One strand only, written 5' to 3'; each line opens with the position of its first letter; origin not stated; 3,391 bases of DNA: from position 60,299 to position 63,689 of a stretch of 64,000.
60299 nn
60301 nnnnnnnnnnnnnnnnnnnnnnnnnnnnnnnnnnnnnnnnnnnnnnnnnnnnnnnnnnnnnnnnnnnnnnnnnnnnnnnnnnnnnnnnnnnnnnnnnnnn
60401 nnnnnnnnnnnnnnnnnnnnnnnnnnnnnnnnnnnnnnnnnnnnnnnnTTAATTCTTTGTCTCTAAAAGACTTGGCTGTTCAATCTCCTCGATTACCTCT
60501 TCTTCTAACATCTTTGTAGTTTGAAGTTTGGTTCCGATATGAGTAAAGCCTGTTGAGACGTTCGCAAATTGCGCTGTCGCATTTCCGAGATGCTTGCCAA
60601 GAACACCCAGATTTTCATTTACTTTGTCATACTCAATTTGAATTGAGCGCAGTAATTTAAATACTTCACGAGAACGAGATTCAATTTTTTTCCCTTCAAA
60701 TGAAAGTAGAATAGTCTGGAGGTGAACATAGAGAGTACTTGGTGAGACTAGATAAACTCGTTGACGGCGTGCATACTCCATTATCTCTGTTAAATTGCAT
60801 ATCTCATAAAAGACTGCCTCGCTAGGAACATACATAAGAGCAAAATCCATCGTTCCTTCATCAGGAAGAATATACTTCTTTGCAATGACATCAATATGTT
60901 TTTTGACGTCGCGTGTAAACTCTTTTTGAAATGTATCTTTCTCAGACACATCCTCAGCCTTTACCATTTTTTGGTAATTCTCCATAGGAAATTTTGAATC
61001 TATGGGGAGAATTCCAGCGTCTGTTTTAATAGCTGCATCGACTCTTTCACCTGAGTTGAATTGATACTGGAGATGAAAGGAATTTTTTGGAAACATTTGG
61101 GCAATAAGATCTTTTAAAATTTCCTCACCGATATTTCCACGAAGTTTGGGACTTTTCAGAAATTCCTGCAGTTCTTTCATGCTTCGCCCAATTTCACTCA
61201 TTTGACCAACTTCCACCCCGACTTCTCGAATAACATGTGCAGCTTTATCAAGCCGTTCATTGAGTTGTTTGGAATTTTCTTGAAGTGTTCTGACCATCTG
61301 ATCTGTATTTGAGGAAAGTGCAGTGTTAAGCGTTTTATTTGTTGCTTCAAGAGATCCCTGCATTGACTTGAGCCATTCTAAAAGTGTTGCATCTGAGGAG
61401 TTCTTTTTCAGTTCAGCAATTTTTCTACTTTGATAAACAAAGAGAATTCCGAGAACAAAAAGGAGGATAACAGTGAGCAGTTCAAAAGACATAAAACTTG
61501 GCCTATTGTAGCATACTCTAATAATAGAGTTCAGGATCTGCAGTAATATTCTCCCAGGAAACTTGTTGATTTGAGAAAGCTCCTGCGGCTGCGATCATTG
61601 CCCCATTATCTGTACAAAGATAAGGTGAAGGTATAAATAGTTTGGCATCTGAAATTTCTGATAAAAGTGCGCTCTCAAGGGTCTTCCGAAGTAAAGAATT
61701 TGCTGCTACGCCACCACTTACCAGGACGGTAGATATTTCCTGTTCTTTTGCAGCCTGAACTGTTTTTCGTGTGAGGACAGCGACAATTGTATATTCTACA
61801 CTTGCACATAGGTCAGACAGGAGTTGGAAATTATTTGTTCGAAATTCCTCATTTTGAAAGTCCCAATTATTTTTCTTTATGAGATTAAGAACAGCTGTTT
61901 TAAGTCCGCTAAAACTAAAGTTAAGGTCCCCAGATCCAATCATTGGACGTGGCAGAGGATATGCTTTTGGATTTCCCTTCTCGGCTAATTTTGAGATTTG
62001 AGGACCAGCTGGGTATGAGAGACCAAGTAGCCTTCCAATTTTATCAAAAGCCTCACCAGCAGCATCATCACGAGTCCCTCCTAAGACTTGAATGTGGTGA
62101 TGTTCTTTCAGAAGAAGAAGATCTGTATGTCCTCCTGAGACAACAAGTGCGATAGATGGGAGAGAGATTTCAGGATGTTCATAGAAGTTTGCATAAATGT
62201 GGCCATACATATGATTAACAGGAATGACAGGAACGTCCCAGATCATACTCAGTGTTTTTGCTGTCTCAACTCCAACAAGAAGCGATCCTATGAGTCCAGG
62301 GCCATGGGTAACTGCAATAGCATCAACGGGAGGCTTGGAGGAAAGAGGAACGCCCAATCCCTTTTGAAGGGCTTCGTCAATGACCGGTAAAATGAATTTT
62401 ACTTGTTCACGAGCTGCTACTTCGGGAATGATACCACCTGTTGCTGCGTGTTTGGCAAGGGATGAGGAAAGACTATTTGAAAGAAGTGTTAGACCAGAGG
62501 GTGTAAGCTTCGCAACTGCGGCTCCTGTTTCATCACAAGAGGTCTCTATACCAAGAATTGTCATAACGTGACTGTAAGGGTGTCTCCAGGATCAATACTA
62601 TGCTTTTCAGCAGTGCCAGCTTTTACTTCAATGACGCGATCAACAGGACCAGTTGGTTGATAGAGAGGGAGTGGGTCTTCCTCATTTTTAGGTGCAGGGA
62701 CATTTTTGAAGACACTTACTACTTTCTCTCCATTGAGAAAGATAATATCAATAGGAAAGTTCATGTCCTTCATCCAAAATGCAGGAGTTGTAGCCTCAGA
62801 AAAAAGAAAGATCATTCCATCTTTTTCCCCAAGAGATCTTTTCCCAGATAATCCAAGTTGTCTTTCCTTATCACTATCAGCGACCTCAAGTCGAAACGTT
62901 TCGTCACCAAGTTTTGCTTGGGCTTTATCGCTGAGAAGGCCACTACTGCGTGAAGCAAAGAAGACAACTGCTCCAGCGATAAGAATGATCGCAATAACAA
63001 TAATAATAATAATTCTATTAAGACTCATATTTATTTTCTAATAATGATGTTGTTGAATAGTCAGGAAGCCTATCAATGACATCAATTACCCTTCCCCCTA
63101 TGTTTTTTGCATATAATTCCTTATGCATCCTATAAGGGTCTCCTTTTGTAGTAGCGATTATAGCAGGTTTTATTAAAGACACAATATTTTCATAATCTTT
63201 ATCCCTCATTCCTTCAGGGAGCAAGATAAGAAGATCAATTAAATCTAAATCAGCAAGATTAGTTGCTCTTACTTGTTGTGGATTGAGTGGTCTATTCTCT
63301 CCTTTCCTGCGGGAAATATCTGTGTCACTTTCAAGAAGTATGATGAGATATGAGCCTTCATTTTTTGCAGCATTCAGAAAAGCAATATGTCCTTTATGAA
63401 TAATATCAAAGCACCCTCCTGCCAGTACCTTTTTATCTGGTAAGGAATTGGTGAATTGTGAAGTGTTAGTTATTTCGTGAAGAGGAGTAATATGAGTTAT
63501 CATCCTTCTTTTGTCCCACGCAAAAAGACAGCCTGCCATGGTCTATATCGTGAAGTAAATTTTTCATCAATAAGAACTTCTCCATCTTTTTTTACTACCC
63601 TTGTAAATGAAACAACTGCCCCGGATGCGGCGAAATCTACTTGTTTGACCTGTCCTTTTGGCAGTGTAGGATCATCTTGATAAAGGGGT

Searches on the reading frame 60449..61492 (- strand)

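Call 32: search_protein_families(library=pfam, proteins=[window:60449-61492:-], max_evalue=0.001)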
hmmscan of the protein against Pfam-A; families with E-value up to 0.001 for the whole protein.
window:60449-61492:- (347 aa): 1 family
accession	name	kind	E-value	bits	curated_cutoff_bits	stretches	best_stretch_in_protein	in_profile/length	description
PF02646.22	RmuC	-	2.9e-53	181.3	26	1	62-330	6-285/291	RmuC family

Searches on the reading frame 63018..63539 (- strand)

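Call 32: search_protein_families(library=pfam, proteins=[window:63018-63539:-], max_evalue=0.001)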
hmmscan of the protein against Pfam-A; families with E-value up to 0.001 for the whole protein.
window:63018-63539:- (173 aa): 1 family
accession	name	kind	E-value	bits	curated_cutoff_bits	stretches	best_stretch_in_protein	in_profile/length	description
PF01467.32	CTP_transf_like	-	8.1e-11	42.7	21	1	39-107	1-66/133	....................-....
